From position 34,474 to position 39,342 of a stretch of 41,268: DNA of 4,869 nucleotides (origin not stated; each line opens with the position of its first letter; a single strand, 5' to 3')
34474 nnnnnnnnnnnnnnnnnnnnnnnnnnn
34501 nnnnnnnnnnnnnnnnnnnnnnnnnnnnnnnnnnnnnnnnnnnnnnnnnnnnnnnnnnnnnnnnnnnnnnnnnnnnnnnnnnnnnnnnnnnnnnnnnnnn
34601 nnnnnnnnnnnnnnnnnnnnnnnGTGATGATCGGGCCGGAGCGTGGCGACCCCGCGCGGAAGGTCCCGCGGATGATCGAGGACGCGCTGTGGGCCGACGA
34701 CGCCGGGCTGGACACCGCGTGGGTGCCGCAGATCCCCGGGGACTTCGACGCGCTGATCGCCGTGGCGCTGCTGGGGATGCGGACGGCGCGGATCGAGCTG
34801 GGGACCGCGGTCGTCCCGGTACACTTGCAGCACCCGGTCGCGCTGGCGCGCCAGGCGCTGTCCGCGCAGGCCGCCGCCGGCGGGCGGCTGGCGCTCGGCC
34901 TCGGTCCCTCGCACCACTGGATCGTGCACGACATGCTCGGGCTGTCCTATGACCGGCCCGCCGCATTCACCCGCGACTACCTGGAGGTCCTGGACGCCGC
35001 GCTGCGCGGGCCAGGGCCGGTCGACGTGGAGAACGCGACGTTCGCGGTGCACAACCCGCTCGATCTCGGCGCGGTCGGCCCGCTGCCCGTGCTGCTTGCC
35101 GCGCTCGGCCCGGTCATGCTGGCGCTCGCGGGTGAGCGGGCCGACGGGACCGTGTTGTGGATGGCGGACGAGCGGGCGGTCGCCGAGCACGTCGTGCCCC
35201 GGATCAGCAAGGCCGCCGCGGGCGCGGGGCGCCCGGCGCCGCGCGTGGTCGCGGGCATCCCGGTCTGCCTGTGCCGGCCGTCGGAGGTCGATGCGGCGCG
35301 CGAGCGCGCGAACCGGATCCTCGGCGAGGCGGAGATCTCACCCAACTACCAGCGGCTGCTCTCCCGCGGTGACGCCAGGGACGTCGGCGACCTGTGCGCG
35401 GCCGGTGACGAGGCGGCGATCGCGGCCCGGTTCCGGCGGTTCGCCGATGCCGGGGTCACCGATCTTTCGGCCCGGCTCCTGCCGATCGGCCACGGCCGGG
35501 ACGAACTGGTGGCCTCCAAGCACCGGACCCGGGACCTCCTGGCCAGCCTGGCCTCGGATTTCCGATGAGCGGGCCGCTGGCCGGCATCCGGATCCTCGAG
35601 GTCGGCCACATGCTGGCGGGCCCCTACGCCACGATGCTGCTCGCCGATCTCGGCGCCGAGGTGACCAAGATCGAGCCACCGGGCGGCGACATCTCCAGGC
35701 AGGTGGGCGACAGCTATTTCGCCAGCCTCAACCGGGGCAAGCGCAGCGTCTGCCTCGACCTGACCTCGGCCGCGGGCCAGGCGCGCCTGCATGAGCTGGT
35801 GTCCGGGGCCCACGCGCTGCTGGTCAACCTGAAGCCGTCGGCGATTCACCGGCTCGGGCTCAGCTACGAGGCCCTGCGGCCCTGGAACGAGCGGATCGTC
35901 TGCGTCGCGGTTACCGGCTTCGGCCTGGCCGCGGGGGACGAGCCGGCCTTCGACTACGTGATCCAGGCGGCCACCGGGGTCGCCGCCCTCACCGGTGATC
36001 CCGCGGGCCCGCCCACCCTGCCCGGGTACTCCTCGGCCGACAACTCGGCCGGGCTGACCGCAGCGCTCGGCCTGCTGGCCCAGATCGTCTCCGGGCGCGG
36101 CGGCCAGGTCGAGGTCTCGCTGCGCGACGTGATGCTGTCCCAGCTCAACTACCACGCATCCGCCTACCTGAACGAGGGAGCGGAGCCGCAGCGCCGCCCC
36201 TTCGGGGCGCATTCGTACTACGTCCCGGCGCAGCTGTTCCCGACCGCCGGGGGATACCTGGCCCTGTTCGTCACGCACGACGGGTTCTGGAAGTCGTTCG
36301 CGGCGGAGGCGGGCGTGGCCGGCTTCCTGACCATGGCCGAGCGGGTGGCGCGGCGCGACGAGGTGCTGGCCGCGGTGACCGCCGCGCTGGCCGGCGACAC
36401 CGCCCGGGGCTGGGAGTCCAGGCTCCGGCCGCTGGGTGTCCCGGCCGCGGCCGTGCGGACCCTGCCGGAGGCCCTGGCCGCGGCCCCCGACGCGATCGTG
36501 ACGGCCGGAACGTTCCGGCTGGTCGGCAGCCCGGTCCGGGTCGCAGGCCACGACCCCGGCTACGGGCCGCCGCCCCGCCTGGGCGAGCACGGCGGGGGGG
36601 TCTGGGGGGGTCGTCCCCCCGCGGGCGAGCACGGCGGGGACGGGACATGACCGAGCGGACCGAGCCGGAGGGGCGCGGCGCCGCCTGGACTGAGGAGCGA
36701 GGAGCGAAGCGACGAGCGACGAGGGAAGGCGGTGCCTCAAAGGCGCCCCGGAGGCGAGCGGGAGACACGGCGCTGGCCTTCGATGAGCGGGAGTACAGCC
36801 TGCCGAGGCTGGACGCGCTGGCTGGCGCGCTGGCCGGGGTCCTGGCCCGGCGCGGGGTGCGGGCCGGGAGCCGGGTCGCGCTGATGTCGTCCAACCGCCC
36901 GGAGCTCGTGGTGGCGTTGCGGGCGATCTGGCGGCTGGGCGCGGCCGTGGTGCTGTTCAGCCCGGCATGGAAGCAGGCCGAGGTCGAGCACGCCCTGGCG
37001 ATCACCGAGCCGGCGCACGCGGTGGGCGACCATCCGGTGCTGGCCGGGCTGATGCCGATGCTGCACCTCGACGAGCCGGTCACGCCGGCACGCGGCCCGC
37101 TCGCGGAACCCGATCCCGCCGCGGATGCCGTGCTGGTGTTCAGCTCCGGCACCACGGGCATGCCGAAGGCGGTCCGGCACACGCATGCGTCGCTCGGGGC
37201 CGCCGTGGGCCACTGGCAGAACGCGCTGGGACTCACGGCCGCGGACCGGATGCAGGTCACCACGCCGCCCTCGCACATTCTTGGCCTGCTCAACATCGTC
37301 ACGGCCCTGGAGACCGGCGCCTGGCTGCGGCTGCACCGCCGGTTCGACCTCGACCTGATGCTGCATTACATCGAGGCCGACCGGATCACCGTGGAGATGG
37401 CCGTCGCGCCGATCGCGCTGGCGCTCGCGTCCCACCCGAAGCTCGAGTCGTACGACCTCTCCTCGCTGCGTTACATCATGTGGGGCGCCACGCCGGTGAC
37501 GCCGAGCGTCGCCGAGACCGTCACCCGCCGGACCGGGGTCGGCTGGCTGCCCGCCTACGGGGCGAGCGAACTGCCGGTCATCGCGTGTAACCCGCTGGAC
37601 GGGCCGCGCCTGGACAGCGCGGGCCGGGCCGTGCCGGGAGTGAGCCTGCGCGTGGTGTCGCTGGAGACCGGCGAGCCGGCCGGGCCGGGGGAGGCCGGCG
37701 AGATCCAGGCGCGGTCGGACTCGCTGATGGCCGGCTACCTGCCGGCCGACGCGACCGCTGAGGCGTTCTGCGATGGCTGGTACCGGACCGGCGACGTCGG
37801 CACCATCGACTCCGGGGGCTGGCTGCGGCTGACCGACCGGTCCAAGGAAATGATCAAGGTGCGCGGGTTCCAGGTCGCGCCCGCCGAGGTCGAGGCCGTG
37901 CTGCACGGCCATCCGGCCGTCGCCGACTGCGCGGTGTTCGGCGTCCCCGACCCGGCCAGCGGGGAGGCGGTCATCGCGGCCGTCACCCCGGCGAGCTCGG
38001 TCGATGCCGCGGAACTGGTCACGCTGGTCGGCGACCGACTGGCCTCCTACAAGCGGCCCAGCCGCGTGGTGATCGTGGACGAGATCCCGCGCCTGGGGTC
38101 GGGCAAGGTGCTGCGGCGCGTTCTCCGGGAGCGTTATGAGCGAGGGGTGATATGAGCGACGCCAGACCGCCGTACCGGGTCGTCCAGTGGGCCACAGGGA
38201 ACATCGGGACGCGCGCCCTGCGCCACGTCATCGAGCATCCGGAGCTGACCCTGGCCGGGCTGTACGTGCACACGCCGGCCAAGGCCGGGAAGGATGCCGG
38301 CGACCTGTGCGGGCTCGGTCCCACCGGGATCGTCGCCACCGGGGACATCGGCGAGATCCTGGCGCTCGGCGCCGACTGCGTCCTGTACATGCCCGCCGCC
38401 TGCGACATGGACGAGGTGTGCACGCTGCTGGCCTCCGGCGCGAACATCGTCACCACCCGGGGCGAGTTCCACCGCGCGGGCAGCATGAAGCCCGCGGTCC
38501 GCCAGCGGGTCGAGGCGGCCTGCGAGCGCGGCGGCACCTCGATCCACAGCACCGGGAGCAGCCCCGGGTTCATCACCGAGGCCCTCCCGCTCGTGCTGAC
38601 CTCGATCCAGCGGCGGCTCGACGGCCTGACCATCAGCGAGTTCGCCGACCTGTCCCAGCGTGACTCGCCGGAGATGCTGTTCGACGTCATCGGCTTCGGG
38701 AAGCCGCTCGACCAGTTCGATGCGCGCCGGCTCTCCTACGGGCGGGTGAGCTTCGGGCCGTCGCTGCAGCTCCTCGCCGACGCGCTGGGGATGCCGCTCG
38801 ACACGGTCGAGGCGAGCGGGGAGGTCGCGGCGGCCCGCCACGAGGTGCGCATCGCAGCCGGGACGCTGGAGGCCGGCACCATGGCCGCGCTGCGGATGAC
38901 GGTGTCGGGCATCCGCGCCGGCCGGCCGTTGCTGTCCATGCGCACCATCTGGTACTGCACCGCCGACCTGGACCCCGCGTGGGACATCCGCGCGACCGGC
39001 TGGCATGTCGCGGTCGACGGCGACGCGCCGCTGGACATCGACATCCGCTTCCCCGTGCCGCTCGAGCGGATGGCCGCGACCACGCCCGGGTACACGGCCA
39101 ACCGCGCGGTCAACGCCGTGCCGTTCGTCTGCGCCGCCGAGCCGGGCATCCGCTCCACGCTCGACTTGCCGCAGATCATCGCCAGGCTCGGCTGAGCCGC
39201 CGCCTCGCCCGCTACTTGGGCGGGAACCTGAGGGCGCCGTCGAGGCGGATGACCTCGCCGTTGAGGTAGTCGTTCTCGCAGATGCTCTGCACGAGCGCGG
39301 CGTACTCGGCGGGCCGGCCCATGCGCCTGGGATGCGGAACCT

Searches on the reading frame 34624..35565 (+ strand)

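Call 32: search_protein_families(library=pfam, proteins=[window:34624-35565:+], max_evalue=0.001)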
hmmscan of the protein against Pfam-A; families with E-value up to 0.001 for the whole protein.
window:34624-35565:+ (314 aa): 1 family
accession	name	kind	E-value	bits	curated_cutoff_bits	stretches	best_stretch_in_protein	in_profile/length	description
PF00296.26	Bac_luciferase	-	8.7e-46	157.1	27.9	1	10-279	18-313/314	Luciferase-like monooxygenase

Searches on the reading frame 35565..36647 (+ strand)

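Call 32: search_protein_families(library=pfam, proteins=[window:35565-36647:+], max_evalue=0.001)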
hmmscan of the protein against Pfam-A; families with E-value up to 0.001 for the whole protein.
window:35565-36647:+ (361 aa): 1 family
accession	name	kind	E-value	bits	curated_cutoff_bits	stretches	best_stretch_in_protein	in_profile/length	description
PF02515.22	CoA_transf_3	-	1.1e-81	275.2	23.3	1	5-356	1-365/366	CoA-transferase family III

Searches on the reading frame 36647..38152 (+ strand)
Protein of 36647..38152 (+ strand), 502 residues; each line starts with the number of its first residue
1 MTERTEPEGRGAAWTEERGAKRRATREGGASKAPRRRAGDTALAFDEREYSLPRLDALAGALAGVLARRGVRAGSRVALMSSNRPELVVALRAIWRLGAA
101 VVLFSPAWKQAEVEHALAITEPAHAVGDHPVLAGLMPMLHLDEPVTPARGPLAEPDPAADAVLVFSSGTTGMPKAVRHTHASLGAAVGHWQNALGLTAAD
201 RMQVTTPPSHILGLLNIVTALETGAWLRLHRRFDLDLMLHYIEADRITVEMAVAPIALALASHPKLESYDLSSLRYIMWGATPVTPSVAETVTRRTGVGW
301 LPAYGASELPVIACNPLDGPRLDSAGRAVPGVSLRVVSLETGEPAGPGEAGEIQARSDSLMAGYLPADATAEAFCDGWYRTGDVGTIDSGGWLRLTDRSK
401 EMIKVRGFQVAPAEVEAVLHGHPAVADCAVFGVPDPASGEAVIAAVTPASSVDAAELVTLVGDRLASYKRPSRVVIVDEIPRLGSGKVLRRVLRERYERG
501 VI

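Call 32: search_protein_families(library=pfam, proteins=[window:36647-38152:+], max_evalue=0.001)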
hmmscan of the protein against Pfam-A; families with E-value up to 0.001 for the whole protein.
window:36647-38152:+ (502 aa): 2 families
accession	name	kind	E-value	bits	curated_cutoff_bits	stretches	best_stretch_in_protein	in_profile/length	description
PF00501.34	AMP-binding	-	1.9e-62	211.7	29.9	1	33-365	4-384/384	AMP-binding enzyme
PF13193.12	AMP-binding_C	-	2e-21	77.1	24.5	1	414-487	1-76/76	AMP-binding enzyme C-terminal domain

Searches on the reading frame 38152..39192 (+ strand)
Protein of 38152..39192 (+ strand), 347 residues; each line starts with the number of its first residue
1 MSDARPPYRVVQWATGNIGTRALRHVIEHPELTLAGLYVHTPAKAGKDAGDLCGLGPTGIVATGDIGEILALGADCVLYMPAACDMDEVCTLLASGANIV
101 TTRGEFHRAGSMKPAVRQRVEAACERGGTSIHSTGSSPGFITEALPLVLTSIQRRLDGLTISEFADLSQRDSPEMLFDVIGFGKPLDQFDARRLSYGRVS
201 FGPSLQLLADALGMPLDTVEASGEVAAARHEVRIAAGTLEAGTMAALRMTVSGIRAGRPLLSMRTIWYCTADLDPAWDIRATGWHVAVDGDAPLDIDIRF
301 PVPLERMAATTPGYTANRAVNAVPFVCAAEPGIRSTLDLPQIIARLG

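Call 32: search_protein_families(library=pfam, proteins=[window:38152-39192:+], max_evalue=0.001)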
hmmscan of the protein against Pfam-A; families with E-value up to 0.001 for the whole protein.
window:38152-39192:+ (347 aa): 2 families
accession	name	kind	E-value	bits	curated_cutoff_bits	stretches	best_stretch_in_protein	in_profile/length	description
PF19328.4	DAP_DH_C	-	1.2e-12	48.3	23.3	1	140-344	1-195/206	2,4-diaminopentanoate dehydrogenase C-terminal domain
PF01113.26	DapB_N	-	4.1e-05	24.1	25.6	1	14-78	8-72/124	Dihydrodipicolinate reductase, N-terminus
